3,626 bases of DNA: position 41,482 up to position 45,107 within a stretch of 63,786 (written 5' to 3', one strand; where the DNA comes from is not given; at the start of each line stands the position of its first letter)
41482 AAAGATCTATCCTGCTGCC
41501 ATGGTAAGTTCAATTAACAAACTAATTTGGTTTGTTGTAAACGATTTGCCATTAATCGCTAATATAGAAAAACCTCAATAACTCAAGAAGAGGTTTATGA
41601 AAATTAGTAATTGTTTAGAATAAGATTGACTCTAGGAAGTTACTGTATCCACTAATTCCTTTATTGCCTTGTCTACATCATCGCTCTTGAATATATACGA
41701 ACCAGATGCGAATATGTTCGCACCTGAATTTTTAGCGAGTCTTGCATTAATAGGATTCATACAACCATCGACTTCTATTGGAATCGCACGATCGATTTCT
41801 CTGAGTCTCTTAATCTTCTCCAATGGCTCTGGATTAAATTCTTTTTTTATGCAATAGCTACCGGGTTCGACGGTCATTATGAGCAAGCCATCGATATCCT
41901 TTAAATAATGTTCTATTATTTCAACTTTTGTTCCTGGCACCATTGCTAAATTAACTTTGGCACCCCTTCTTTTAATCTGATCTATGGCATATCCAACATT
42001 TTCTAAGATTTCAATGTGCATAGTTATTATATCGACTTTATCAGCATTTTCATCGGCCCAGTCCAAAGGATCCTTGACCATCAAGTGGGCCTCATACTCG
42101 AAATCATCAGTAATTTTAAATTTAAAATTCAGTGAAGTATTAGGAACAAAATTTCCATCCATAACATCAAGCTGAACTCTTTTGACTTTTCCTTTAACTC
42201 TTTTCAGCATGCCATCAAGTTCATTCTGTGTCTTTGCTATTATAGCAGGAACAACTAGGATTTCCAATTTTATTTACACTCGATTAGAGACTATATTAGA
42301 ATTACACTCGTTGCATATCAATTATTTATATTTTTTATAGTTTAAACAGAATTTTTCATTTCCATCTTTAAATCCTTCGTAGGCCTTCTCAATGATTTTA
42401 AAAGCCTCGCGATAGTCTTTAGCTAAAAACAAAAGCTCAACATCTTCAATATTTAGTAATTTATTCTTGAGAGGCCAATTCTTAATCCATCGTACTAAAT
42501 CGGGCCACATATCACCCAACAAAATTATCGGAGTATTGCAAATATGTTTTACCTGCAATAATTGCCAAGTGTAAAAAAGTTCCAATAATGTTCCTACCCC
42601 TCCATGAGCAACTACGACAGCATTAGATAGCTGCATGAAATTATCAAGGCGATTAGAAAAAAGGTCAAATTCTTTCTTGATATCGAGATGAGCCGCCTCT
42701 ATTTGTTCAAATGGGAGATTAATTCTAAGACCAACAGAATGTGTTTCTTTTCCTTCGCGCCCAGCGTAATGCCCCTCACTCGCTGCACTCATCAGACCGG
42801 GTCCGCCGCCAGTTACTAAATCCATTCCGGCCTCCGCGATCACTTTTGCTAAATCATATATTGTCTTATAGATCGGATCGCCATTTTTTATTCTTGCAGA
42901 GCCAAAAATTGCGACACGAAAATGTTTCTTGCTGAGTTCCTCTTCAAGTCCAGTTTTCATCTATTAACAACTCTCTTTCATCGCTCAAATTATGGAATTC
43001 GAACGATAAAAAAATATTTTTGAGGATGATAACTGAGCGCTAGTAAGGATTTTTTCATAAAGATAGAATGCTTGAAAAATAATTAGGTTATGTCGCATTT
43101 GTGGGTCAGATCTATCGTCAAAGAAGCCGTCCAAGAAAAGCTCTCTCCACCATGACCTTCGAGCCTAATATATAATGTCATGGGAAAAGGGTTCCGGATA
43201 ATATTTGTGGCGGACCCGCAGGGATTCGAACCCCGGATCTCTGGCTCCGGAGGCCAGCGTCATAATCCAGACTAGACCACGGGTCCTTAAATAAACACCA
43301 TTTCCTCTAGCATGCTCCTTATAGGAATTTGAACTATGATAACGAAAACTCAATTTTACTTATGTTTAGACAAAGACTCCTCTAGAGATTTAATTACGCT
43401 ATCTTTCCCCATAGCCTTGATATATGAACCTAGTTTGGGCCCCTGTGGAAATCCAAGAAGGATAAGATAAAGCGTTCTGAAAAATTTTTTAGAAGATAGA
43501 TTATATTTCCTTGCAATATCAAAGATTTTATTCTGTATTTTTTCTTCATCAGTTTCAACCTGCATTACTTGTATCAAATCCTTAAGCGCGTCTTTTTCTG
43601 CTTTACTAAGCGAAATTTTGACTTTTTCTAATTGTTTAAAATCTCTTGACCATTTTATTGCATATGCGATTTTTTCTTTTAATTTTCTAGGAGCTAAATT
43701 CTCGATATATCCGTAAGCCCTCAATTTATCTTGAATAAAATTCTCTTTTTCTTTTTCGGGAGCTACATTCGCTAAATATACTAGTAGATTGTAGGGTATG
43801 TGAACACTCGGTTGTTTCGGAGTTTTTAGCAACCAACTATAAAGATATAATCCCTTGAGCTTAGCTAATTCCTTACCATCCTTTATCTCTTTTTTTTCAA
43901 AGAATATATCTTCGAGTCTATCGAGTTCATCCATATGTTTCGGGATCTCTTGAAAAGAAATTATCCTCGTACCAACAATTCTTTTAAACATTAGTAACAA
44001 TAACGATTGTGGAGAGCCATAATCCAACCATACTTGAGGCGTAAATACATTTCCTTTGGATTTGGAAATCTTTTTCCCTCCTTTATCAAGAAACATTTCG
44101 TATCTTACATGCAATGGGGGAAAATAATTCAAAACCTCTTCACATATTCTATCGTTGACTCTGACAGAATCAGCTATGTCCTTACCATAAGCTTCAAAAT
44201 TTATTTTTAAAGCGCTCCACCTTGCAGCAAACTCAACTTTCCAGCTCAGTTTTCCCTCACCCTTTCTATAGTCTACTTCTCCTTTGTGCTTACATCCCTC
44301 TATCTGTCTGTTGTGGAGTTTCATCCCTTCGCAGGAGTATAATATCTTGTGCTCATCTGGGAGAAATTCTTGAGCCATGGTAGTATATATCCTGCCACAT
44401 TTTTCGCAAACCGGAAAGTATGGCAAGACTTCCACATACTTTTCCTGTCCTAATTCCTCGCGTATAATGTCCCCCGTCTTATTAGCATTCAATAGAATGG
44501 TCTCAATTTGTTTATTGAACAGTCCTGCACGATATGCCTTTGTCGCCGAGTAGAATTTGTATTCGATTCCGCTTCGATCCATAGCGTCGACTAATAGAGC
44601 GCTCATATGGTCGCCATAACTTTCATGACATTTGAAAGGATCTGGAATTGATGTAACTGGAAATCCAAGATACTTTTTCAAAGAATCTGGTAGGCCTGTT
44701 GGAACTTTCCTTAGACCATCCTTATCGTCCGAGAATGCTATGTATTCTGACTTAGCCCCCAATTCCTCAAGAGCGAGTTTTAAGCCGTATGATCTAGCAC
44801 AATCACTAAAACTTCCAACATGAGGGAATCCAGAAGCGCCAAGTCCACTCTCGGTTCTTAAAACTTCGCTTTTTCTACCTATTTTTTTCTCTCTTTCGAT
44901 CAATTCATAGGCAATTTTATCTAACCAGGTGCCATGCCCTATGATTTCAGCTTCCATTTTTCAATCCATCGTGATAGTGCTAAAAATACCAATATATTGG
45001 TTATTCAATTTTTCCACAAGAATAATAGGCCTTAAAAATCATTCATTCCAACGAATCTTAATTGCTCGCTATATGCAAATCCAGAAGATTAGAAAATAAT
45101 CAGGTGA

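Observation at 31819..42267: Complete bacterial-style oxidative pentose phosphate operon embedded in an archaeal chromosome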

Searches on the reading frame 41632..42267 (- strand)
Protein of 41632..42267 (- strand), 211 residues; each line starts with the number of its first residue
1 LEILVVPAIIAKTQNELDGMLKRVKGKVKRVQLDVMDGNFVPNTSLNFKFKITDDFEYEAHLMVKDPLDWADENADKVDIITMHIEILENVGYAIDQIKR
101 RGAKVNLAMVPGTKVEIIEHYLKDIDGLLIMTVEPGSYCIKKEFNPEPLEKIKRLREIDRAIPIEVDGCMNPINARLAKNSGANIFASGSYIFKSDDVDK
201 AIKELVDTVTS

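Call 3: search_protein_families(library=pfam, proteins=[window:41632-42267:-])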
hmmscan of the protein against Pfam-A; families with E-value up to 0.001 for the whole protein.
window:41632-42267:- (211 aa): 1 family
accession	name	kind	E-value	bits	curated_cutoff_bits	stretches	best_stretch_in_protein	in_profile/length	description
PF00834.25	Ribul_P_3_epim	-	1.9e-34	119.2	21.1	1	5-193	2-198/198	Ribulose-phosphate 3 epimerase family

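Call 4: search_protein_families(library=ncbifam, proteins=[window:41632-42267:-])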
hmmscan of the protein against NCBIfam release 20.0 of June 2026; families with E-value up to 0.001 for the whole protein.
window:41632-42267:- (211 aa): 7 families
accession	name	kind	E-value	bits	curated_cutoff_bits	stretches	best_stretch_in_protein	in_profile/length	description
NF004076.0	PRK05581.1-4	subfamily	5e-44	150.2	165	1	3-204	5-214/221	ribulose-phosphate 3-epimerase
TIGR01163.1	rpe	equivalog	5.2e-39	133.8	212.6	1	5-205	2-210/211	ribulose-phosphate 3-epimerase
NF007266.0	PRK09722.1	equivalog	2.3e-30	105.7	271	1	5-206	5-216/230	D-allulose 6-phosphate 3-epimerase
NF005986.0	PRK08091.1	equivalog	5.5e-16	59.2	264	1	25-205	36-223/229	ribulose-phosphate 3-epimerase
NF005944.0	PRK08005.1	equivalog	9.8e-14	51.1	376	1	31-202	30-204/210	ribulose-phosphate 3 epimerase family protein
NF009833.0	PRK13307.1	equivalog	2.8e-05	23.2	274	0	148-209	318-379/392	bifunctional 5,6,7,8-tetrahydromethanopterin hydro-lyase/3-hexulose-6-phosphate synthase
NF005442.0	PRK07028.1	equivalog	9.3e-05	21.2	593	1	146-209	148-210/430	bifunctional hexulose-6-phosphate synthase/ribonuclease regulator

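Call 67: search_solved_structures(query=window:41632-42267:-, max_evalue=0.00001, show_alignments=2)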
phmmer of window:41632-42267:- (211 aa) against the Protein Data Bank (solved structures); distinct sequences matched with E-value up to 0.00001: 14.
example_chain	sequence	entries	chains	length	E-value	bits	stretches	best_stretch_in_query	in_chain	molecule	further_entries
2fli_A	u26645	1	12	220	6.1e-26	94.5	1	4-203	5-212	ribulose-phosphate 3-epimerase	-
3qc3_A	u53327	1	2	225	1.1e-25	93.7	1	26-203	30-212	D-ribulose-5-phosphate-3-epimerase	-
3ovp_A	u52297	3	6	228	1.2e-25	93.6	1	26-203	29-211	Ribulose-phosphate 3-epimerase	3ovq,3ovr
1rpx_A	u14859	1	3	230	7.8e-22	81.1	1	2-205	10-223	PROTEIN (RIBULOSE-PHOSPHATE 3-EPIMERASE)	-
1h1y_A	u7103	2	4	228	2.6e-21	79.4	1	29-205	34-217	D-RIBULOSE-5-PHOSPHATE 3-EPIMERASE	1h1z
4nu7_A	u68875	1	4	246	2.9e-20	76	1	4-198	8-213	Ribulose-phosphate 3-epimerase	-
3inp_A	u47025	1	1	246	4.5e-20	75.4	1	7-208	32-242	D-ribulose-phosphate 3-epimerase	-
3ct7_A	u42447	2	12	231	7.9e-20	74.6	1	30-202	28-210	D-allulose-6-phosphate 3-epimerase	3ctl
1tqj_A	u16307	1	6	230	2e-19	73.3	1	3-202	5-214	Ribulose-phosphate 3-epimerase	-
7b1w_J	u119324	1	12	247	1.8e-18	70.2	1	2-202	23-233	Ribulose-phosphate 3-epimerase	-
7u5y_A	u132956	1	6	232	1.9e-16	63.6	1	26-203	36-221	Ribulose-phosphate 3-epimerase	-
5umf_A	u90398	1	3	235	4.1e-16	62.5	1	28-200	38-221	Ribulose-phosphate 3-epimerase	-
7sbj_A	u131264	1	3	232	3.7e-14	56.1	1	9-195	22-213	Ribulose-phosphate 3-epimerase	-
1tqx_A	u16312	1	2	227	2.2e-13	53.5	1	3-201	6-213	D-ribulose-5-phosphate 3-epimerase, putative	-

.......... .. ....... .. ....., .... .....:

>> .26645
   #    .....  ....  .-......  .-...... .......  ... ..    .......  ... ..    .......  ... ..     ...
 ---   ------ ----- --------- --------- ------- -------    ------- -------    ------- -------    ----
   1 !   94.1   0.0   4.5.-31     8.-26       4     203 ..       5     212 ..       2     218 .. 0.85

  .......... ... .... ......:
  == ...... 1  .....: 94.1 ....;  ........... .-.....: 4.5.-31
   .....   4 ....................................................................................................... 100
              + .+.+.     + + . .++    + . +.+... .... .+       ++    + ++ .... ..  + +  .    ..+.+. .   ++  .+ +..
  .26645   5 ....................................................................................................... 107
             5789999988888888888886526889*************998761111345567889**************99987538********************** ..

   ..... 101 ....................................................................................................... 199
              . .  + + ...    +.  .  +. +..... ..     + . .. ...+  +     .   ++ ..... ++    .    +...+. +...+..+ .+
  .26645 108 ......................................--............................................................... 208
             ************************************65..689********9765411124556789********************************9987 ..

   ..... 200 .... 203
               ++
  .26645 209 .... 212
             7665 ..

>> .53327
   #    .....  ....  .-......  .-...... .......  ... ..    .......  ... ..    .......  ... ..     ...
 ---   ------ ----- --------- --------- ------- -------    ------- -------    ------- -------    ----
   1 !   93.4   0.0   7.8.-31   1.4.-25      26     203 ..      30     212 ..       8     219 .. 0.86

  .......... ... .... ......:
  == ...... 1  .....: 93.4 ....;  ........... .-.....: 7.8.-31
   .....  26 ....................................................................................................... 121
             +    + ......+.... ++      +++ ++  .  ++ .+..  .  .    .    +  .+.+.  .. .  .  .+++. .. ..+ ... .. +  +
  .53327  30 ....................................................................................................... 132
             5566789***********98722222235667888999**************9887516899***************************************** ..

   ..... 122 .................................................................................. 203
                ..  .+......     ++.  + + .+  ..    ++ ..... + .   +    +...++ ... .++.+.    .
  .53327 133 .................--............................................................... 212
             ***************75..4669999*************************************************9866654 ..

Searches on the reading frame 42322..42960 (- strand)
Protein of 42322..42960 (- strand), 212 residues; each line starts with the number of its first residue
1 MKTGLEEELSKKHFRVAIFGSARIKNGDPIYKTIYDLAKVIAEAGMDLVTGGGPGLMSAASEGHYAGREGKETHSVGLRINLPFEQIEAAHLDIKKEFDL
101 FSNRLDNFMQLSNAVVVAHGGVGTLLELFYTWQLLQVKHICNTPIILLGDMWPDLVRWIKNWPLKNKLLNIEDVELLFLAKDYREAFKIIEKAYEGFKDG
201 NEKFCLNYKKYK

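Call 3: search_protein_families(library=pfam, proteins=[window:42322-42960:-])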
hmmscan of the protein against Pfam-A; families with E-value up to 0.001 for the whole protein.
window:42322-42960:- (212 aa): 2 families
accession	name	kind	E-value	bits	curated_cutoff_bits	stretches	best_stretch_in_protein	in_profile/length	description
PF03641.19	Lysine_decarbox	-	1.2e-15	58.3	27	1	57-188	1-129/131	Possible lysine decarboxylase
PF18306.6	LDcluster4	-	1.1e-11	45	26.3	1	15-133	3-115/151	SLOG cluster4 family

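Call 4: search_protein_families(library=ncbifam, proteins=[window:42322-42960:-])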
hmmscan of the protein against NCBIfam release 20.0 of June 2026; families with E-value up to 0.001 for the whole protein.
window:42322-42960:- (212 aa): 4 families
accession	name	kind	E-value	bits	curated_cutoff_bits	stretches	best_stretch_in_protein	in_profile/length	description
TIGR00730.1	TIGR00730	subfamily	1.2e-19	70.8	96.35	1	16-192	3-177/178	TIGR00730 family Rossman fold protein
TIGR00725.1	TIGR00725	hypoth_equivalog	5e-09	35.8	106.9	1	15-136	3-116/159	TIGR00725 family protein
NF038390.1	Nsidase_PpnN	equivalog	1.5e-06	27.2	450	1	34-147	164-283/450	nucleotide 5'-monophosphate nucleosidase PpnN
NF058542.1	CtkRMPhLog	equivalog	7.7e-06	26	300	1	35-161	22-147/177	cytokinin riboside 5'-monophosphate phosphoribohydrolase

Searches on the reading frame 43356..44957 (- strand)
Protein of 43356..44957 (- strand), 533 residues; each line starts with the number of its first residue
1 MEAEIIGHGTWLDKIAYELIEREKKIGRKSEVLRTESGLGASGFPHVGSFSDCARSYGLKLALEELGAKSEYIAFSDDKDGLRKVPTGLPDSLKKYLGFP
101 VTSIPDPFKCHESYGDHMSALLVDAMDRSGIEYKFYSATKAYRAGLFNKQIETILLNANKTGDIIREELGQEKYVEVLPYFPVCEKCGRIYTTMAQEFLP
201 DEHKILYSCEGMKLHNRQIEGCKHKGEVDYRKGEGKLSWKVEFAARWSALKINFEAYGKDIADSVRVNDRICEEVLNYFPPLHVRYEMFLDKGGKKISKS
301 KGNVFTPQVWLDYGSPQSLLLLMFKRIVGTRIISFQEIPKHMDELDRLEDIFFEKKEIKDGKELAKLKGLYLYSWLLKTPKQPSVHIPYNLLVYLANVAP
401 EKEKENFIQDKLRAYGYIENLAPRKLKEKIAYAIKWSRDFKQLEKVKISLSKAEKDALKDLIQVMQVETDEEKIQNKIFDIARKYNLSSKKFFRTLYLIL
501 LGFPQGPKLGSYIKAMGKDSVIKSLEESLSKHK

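Call 55: search_protein_families(library=pfam, proteins=[window:43356-44957:-], max_evalue=0.001)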
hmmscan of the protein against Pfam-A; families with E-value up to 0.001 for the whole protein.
window:43356-44957:- (533 aa): 2 families
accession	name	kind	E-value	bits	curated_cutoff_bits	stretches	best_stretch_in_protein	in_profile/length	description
PF01921.24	tRNA-synt_1f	-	8.4e-109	364.2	27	1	10-359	2-346/360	tRNA synthetases class I (K)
PF19269.4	Anticodon_2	-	3.1e-06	28.1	23.6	1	441-527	50-139/141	Anticodon binding domain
